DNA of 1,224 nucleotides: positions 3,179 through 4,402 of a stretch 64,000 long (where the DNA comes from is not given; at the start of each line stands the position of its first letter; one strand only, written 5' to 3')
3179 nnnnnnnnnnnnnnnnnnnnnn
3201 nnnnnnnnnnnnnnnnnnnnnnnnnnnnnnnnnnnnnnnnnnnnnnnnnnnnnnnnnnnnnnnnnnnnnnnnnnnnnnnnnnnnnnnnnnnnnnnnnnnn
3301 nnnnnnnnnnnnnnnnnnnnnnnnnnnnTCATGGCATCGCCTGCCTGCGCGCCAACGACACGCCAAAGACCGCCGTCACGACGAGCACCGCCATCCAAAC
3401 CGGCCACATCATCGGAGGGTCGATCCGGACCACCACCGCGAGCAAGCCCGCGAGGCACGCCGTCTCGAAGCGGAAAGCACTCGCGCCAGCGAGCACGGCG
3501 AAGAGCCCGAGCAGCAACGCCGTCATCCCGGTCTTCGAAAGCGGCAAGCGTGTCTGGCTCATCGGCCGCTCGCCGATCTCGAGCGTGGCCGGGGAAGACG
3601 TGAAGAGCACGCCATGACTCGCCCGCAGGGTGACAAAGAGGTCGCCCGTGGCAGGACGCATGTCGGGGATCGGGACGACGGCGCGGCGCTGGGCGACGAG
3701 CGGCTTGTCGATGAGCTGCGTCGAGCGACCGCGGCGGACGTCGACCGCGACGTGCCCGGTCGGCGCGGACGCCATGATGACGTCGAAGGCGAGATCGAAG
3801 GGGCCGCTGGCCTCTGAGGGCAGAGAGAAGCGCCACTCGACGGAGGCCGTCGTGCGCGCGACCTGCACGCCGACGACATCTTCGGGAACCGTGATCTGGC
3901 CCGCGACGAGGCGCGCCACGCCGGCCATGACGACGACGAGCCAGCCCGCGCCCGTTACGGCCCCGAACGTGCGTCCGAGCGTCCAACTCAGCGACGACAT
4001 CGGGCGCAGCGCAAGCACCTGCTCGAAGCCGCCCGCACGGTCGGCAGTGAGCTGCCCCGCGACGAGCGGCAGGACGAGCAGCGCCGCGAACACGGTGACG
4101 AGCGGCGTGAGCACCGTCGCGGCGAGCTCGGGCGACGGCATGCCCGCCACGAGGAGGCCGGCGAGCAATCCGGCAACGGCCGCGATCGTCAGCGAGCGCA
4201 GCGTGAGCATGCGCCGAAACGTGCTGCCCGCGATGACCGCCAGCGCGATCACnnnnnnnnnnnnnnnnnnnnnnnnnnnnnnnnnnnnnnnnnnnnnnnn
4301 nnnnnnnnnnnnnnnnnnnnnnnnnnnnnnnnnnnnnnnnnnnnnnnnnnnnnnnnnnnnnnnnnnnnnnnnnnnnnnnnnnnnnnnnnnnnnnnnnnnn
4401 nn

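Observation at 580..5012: A translationally coupled operon linking an ABC transporter, a periplasmic protein and a GT39 (PMT/ArnT-like) glycosyltransferase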

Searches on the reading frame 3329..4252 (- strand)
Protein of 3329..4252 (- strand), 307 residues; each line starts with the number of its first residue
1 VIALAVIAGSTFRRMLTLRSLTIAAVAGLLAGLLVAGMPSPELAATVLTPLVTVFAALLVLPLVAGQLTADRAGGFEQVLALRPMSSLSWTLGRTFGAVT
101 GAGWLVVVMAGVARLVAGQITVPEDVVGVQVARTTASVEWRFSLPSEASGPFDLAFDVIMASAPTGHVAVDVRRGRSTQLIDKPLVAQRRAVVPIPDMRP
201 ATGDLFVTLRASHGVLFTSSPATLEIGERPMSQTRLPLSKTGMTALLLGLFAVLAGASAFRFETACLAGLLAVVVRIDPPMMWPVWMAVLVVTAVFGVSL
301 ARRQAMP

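Call 3: search_protein_families(library=pfam, proteins=[window:3329-4252:-], max_evalue=0.01)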
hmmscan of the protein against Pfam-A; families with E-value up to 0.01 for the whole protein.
window:3329-4252:- (307 aa): 0 families

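Call 5: search_protein_families(library=pfam, proteins=[window:3329-4252:-], max_evalue=10)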
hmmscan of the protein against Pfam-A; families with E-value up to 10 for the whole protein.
window:3329-4252:- (307 aa): 0 families

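Call 6: search_protein_families(library=ncbifam, proteins=[window:3329-4252:-], max_evalue=10)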
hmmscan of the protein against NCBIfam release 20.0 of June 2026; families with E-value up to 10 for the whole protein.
window:3329-4252:- (307 aa): 1 family
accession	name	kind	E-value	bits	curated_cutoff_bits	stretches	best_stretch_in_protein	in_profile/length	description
NF000536.0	YmiA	equivalog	0.21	11.3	30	1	275-299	8-32/42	YmiA family putative membrane protein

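Call 21: find_homologous_proteins(query=window:3329-4252:-, max_evalue=0.001)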
Query window:3329-4252:- (307 aa): 12 proteins with E <= 0.001 among 8000 candidates.
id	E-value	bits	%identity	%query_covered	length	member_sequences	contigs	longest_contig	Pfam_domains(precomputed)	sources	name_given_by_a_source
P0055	1.6e-183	626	100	100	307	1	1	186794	-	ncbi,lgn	-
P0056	1.5e-110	387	64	100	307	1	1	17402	-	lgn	-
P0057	4.5e-103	362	61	100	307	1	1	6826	-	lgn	-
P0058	2.9e-63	232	47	98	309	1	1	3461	-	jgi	jgi:hypothetical protein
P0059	2.6e-56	209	44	98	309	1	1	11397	-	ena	-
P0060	8.3e-56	207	46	88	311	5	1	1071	-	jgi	jgi:hypothetical protein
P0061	3.2e-55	205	43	98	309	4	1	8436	-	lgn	-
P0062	2.2e-54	203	40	88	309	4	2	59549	-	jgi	-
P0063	7.1e-53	198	40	100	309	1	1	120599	-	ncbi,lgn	-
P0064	1.1e-52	197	41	92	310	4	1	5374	-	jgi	-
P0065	1.7e-52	197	39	98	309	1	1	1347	-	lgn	-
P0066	5.3e-50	188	38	89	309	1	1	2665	-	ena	-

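Call 25: search_protein_families(library=pfam, alignment_id=A2, max_evalue=10)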
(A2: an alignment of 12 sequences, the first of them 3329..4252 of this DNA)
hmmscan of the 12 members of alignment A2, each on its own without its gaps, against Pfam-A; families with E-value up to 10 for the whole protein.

A. member 1, window:3329-4252:- (307 aa): 0 families

B. families by the number of members that match (of 12 scanned): 4 families
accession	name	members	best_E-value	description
PF00737.25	PsbH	1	0.024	Photosystem II 10 kDa phosphoprotein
PF10920.14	DUF2705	1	0.13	Protein of unknown function (DUF2705)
PF19094.5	EMC6_arch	1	0.2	EMC6-arch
PF01734.28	Patatin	1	2.1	Patatin-like phospholipase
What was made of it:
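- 3329..4252 (-): Orphan 307-aa membrane protein and presumed ABC membrane subunit: 3 TM helices, a periplasmic beta-sandwich (about residues 121-230), then 3 TM helices. Invariant D/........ loop (E77) and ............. helix. No Pfam or NCBIfam hit (calls 3, 5, 6, 25).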

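Call 32: predict_structure(alignment_id=A2)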
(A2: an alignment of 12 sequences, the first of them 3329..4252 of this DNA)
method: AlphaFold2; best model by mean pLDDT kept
length: 307 residues; sequences in the alignment: 12
mean_pLDDT: 84.4   pTM: 0.70
mean pLDDT of the five models: 84.4, 81.6, 81.2, 80.1, 78.8
residues with pLDDT >= 90: 111; 70-90: 167; 50-70: 18; < 50: 11
segments of 3 or more residues with pLDDT < 50: 75-85
pLDDT, mean of each block of 10 residues (from residue 1): 87 92 96 87 86 93 86 52 59 88 94 89 86 89 80 90 87 89 88 84 87 87 86 76 88 85 89 76 84 83 69
secondary structure, 60 per line:
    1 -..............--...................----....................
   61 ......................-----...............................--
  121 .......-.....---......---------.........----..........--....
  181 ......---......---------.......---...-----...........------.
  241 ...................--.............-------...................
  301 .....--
elements in order: H2-15 H18-36 H41-82 H88-118 E121-127 E129-133 E137-142 E152-160 E165-174 E177-186 E190-195 E205-211 E215-217 E223-230 H240-259 H262-274 H282-305
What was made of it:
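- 3329..4252 (-): AF2 model pLDDT 84 (call 32).
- On LptB2FG(C): Only the domain order 3 TM, beta, 3 TM is shared (call 32).
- Closest known: ABC-transporter-dependent O-antigen export. Same: As in LptF/G, a beta-rich periplasmic domain lies between TM3 and TM4 (call 32).
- The 307-aa protein has the LptF/G-like order 3 TM, beta domain, 3 TM (call 32).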

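Call 35: fold_search(model_id=the predicted structure, library=pdb)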
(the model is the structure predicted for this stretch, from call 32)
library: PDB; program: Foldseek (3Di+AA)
matches with E <= 10: 1563; with E <= 0.001: 0
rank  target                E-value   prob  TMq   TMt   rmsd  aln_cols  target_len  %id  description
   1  8k49_R                2.6e-03  1.00  0.24  0.14  11.3       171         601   10  Structure of partial Banna virus (released 2024-03-27)
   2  8k42_V                3.1e-03  0.99  0.22  0.12  11.8       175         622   10  Structure of full Banna virus (released 2024-03-27)
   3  9qxq                  3.2e-03  0.99  0.20  0.07  12.7       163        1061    6  native structure of full-length pesticidal protein Cry1Ca18 at pH9, from crystals formed in vivo (released 2026-02-11)
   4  8hhe_B                3.4e-03  1.00  0.24  0.12   4.7       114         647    9  Crystal structure of Cry5B from Bacillus thuringiensis at 4.5 A resolution (released 2022-12-07)
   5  8k42_T                3.4e-03  0.98  0.23  0.13  16.4       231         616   13  Structure of full Banna virus (released 2024-03-27)
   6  8k42_S                5.0e-03  1.00  0.25  0.14  11.5       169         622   10  Structure of full Banna virus (released 2024-03-27)
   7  8k49_T                5.3e-03  0.98  0.21  0.12  13.9       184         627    9  Structure of partial Banna virus (released 2024-03-27)
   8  8k42_R                5.3e-03  0.97  0.22  0.13  12.4       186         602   10  Structure of full Banna virus (released 2024-03-27)
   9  8hhe_A                5.5e-03  1.00  0.24  0.12   4.7       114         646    9  Crystal structure of Cry5B from Bacillus thuringiensis at 4.5 A resolution (released 2022-12-07)
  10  8k42_U                7.1e-03  0.98  0.22  0.13  11.6       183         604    8  Structure of full Banna virus (released 2024-03-27)
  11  2xon_L                8.2e-03  1.00  0.19  0.33   6.8       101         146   12  Structure of TmCBM61 in complex with beta-1,4-galactotriose at 1.4 A resolution (released 2010-09-08)
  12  3wnp_A                8.2e-03  1.00  0.21  0.10   9.4       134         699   15  D308A, F268V, D469Y, A513V, and Y515S quintuple mutant of Bacillus circulans T-3040 cycloisomaltooligosaccharide gluca (released 2014-02-05)
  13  9eul                  8.6e-03  0.99  0.19  0.16   7.0       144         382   12  Cryo-EM structure of Staphylococcus aureus bacteriophage phi812 central spike protein - knob and petal domains (released 2025-04-09)
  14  3wno_A                8.6e-03  0.97  0.21  0.10  11.3       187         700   12  D308A mutant of Bacillus circulans T-3040 cycloisomaltooligosaccharide glucanotransferase complexed with cycloisomalto (released 2014-02-05)
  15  5eiy_B                1.0e-02  0.99  0.22  0.12  12.2       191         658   16  Bacterial cellulose synthase bound to a substrate analogue (released 2016-03-09)
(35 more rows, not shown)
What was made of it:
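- The beta-sandwich of the 307-aa protein resembles CBM6/35/61 and BcsB (call 35).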

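Call 53: search_protein_representatives(alignment_id=A2)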
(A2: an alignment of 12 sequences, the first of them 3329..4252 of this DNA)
Query: 12 sequences, 308 profile positions. Proteins with E-value up to 0.001 (for the whole library): 31; up to 1e-10: 22; up to 1e-30: 19. The best 31 are listed.
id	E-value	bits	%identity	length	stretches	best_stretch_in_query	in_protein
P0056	8.5e-129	445.8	-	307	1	3-308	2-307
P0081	2.8e-125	434.3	-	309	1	2-308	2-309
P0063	5.6e-117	407.0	-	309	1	4-308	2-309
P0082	2.1e-109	382.1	-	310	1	4-308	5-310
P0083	2.5e-97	342.4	-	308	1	1-308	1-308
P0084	1.1e-96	340.3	-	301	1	10-308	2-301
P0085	8.9e-94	330.8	-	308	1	4-308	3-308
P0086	4.6e-93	328.4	-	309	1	5-308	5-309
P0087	4.9e-90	318.5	-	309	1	5-308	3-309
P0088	1.8e-88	313.3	-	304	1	6-308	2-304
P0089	1.0e-84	301.0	-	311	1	4-308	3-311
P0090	1.3e-84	300.7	-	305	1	6-308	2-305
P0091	1.5e-84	300.5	-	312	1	1-308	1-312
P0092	7.3e-83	294.9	-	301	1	3-308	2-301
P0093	9.0e-68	245.4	-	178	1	132-308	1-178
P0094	4.3e-43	164.3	-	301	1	1-305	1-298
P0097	3.0e-31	125.4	-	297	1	7-307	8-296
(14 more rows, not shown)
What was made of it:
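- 3329..4252 (-): The family has about 20 full-length clusters in 1.84e9 representatives (call 53).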

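Call 72: search_solved_structures(query=A2, max_evalue=10, show_alignments=3)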
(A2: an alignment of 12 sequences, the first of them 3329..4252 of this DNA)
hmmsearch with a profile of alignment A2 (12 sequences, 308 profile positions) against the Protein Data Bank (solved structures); distinct sequences matched with E-value up to 10: 5.
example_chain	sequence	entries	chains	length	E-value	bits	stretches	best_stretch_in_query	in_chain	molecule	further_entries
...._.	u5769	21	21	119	0.0042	19.8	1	151-238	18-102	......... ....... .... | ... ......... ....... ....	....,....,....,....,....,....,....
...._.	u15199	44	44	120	0.0072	19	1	151-233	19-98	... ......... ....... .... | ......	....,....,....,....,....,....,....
3g4s_F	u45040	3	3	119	0.0074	19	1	151-233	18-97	50S ribosomal protein L7Ae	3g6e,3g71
9l94_E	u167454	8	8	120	0.049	16.3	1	151-229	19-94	Large ribosomal subunit protein eL8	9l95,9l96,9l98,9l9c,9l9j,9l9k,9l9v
2fqp_A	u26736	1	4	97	0.93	12.1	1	125-191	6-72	hypothetical protein BP2299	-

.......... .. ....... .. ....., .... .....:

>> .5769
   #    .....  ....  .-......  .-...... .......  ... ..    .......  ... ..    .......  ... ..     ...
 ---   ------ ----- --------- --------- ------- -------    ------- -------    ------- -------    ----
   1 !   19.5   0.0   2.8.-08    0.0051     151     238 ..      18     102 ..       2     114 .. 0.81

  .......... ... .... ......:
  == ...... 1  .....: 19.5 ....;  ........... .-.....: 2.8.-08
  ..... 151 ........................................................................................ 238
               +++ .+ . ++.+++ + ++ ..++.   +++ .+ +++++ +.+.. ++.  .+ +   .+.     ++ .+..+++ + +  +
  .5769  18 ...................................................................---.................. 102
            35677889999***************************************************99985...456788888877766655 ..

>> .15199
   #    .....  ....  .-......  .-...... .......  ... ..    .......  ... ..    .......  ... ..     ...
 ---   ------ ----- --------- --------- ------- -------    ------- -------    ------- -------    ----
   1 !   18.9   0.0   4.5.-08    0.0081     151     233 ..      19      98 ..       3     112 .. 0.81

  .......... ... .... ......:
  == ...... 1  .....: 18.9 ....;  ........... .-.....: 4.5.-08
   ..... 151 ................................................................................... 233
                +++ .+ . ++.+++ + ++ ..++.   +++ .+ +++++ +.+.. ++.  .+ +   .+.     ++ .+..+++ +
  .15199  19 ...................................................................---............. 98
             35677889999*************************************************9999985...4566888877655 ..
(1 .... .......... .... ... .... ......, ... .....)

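Call 74: find_encoding_contigs(protein=P0094, flank=8000, max_places=2)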
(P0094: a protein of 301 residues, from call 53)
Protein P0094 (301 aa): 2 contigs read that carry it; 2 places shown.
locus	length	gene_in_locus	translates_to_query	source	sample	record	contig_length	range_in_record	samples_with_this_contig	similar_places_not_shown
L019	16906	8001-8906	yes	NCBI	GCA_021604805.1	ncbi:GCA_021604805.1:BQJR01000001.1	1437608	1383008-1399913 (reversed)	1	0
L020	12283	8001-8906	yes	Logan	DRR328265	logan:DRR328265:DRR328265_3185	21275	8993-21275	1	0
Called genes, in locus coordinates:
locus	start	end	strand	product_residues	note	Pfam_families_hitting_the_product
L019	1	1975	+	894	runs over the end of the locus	PF12228:DUF3604 (faint)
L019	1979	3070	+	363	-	PF13439:Glyco_transf_4, PF20706:GT4-conflict, PF00534:Glycos_transf_1, PF13524:Glyco_trans_1_2, PF13692:Glyco_trans_1_4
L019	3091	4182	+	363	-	PF13439:Glyco_transf_4, PF20706:GT4-conflict (faint), PF00534:Glycos_transf_1, PF13692:Glyco_trans_1_4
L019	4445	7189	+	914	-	PF07691:PA14, PF22352:K319L-like_PKD (weak), PF16586:DUF5060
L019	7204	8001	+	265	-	PF00005:ABC_tran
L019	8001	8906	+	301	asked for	-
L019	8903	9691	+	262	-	-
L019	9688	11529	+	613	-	-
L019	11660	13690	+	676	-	PF03030:H_PPase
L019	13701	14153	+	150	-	PF02410:RsfS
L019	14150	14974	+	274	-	PF00459:Inositol_P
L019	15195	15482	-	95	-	-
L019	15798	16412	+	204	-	PF00145:DNA_methylase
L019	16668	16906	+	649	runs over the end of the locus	PF13589:HATPase_c_3 (weak)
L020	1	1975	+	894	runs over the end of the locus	PF12228:DUF3604 (faint)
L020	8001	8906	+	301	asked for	-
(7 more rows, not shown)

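Call 75: find_encoding_contigs(protein=P0097, flank=8000, max_places=2)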
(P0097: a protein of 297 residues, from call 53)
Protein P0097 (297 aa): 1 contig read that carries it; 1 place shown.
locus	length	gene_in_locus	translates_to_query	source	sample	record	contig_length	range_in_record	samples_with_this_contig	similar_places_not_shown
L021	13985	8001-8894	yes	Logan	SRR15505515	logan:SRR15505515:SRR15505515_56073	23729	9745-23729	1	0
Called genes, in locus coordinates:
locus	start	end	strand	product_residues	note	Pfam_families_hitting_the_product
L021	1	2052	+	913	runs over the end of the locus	PF12228:DUF3604 (faint)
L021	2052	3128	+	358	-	PF13439:Glyco_transf_4, PF20706:GT4-conflict, PF00534:Glycos_transf_1, PF13692:Glyco_trans_1_4, PF13524:Glyco_trans_1_2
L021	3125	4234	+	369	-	PF13439:Glyco_transf_4 (weak), PF00534:Glycos_transf_1, PF13692:Glyco_trans_1_4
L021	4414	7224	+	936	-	PF07691:PA14, PF22352:K319L-like_PKD, PF16586:DUF5060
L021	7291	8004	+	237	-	PF00005:ABC_tran, PF13304:AAA_21 (faint)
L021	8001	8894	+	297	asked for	-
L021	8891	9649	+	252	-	-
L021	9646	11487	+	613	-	-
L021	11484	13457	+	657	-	PF04932:Wzy_C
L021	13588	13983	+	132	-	?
